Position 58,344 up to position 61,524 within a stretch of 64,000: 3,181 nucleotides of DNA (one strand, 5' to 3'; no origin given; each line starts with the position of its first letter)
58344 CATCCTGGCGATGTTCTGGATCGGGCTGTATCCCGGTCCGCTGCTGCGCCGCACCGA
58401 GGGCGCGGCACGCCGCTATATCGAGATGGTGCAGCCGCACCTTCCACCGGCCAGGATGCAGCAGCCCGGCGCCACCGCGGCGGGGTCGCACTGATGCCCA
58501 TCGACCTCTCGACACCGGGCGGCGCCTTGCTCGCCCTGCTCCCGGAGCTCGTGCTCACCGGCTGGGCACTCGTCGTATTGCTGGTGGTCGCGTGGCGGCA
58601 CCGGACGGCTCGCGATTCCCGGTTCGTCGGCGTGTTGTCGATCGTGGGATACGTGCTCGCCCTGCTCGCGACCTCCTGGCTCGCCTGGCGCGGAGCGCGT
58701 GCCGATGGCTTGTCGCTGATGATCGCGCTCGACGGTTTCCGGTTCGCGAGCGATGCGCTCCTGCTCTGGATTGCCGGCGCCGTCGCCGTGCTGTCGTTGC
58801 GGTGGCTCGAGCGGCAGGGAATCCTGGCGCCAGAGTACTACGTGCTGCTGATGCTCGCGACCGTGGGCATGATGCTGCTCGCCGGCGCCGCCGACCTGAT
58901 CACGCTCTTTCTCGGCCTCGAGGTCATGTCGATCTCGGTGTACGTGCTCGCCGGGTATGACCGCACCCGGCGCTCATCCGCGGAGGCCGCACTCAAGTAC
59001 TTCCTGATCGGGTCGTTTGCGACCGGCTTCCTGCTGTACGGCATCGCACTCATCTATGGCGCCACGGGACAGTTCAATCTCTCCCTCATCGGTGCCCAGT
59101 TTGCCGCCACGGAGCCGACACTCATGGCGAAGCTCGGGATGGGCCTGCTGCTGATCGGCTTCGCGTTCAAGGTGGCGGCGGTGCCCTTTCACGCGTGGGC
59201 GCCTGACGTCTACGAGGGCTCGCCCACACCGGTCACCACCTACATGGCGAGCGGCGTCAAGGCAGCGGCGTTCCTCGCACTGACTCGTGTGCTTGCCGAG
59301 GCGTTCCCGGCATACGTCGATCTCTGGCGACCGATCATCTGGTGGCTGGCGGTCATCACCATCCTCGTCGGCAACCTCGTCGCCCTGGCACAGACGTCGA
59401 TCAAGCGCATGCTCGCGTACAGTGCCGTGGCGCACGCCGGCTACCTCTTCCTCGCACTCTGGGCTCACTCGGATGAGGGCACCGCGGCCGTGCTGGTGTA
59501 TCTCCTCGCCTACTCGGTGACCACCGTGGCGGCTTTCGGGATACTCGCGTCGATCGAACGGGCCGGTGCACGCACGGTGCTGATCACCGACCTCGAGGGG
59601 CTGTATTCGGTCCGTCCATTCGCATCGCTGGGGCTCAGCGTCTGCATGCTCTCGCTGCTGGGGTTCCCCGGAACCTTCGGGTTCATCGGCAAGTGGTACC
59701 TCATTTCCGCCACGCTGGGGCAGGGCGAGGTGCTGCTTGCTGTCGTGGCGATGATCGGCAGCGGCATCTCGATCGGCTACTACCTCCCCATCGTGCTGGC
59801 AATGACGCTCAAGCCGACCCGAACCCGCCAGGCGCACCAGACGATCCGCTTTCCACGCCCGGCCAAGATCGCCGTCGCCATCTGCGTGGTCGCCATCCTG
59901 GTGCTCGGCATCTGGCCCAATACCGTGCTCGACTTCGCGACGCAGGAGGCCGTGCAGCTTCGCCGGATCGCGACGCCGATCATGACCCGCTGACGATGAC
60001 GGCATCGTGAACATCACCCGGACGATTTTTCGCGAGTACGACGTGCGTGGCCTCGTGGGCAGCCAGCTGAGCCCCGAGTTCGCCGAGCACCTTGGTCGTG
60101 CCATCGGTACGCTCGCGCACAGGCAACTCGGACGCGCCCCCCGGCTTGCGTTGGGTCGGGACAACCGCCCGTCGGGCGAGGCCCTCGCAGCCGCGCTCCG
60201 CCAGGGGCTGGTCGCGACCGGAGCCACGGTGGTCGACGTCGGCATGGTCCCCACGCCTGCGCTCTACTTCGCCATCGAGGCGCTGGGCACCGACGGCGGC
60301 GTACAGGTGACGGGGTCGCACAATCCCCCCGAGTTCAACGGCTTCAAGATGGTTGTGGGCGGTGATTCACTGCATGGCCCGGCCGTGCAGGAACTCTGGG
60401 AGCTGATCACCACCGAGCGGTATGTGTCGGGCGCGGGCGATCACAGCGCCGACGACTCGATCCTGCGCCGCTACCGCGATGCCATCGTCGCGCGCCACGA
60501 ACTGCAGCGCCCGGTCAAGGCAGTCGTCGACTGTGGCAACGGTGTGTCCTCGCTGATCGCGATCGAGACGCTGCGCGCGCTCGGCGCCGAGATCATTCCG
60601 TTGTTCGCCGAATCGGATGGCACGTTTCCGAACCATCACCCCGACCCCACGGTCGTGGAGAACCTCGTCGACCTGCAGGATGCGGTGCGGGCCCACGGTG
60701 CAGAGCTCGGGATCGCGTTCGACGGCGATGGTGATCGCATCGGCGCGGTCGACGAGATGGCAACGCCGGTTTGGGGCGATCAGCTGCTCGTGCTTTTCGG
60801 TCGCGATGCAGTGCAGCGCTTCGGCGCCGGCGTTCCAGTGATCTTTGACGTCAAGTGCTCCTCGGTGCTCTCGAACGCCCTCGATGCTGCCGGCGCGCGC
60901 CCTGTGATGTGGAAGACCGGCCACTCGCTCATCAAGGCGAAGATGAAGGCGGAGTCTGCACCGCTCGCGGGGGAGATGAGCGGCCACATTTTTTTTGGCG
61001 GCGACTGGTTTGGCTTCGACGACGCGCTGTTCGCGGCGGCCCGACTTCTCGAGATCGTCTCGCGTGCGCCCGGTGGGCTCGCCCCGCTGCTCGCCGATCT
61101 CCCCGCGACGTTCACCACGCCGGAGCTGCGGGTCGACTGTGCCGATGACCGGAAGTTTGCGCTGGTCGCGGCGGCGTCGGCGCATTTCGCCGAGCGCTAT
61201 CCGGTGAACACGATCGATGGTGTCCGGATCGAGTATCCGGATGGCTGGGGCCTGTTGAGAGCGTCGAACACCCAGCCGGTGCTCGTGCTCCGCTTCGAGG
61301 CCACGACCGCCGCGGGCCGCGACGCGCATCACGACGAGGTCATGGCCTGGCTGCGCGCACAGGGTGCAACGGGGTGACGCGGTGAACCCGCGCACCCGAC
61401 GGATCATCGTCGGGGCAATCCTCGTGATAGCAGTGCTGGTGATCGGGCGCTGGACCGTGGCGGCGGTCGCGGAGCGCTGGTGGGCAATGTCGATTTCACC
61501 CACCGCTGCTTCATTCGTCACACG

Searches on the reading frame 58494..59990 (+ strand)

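Call 33: search_protein_families(library=ncbifam, proteins=[window:58494-59990:+], max_evalue=0.00001)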
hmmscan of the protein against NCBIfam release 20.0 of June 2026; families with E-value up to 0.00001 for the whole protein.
window:58494-59990:+ (499 aa): 74 families (the best 25 are shown)
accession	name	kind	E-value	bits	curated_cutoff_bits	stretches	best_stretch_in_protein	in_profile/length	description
TIGR01770.1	NDH_I_N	subfamily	8e-123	410.9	332.6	1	13-479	2-472/472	NADH-quinone oxidoreductase subunit NuoN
NF004441.0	PRK05777.1-4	equivalog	3.1e-112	375.9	477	1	107-487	139-521/524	NADH-quinone oxidoreductase subunit NuoN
NF004440.0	PRK05777.1-3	equivalog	8.8e-110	367.8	519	1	12-483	8-470/477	NADH-quinone oxidoreductase subunit NuoN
NF004442.0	PRK05777.1-5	equivalog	2.1e-105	353.5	523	1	12-484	8-476/483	NADH-quinone oxidoreductase subunit NuoN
NF002701.0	PRK02504.1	equivalog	6.4e-100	335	569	1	14-487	14-491/513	NAD(P)H-quinone oxidoreductase subunit N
NF004446.0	PRK05777.2-4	equivalog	8.2e-92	308.9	590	1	15-484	14-493/502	NADH-quinone oxidoreductase subunit NuoN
NF004439.0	PRK05777.1-1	equivalog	6.6e-90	302.3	531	1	11-484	7-480/485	NADH-quinone oxidoreductase subunit NuoN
NF004443.0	PRK05777.2-1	equivalog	1.3e-74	252.2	626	1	15-481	14-487/506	NADH-quinone oxidoreductase subunit NuoN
NF004444.0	PRK05777.2-2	equivalog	5e-74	250.2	496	1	12-482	14-487/496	NADH-quinone oxidoreductase subunit NuoN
NF004445.0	PRK05777.2-3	equivalog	1.3e-70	238.7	408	1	14-480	9-468/475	NADH-quinone oxidoreductase subunit NuoN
NF006241.0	PRK08377.1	equivalog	7.3e-55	186.9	645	1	97-486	94-474/494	NADH dehydrogenase subunit N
NF004447.0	PRK05777.2-5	equivalog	2.6e-53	181.7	547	1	62-472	44-452/458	NADH-quinone oxidoreductase subunit NuoN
NF009305.0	PRK12662.1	equivalog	1e-50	172.9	700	1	112-484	109-485/492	putative monovalent cation/H+ antiporter subunit D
TIGR01972.1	NDH_I_M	subfamily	1.8e-50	172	263.8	1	71-488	68-481/486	NADH-quinone oxidoreductase subunit M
NF006240.0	PRK08376.1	subfamily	9.6e-50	169.9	662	1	96-486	105-503/521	putative monovalent cation/H+ antiporter subunit D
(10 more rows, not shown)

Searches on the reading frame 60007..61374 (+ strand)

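Call 33: search_protein_families(library=ncbifam, proteins=[window:60007-61374:+], max_evalue=0.00001)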
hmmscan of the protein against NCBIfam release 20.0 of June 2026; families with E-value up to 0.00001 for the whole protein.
window:60007-61374:+ (456 aa): 6 families
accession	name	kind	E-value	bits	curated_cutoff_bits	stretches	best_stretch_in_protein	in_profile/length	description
NF046027.1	PhglucPhmanMutPgmG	equivalog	5.3e-142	473.7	600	1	4-453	6-454/460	phosphoglucomutase/phosphomannomutase PgmG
TIGR03990.1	Arch_GlmM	equivalog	6.3e-104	348.3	439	1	7-446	3-441/444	phosphoglucosamine mutase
NF007088.0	PRK09542.1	equivalog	3.8e-80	270.1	618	1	5-451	9-455/456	phosphomannomutase/phosphoglucomutase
NF011943.0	PRK15414.1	subfamily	7.1e-58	196.7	801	1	6-433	5-437/456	phosphomannomutase CpsG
TIGR01455.1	glmM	equivalog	5.9e-57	193.3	447.55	1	13-435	6-426/442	phosphoglucosamine mutase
NF005737.0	PRK07564.1-1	equivalog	2.3e-06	26.5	378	0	203-263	241-301/543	alpha-D-glucose phosphate-specific phosphoglucomutase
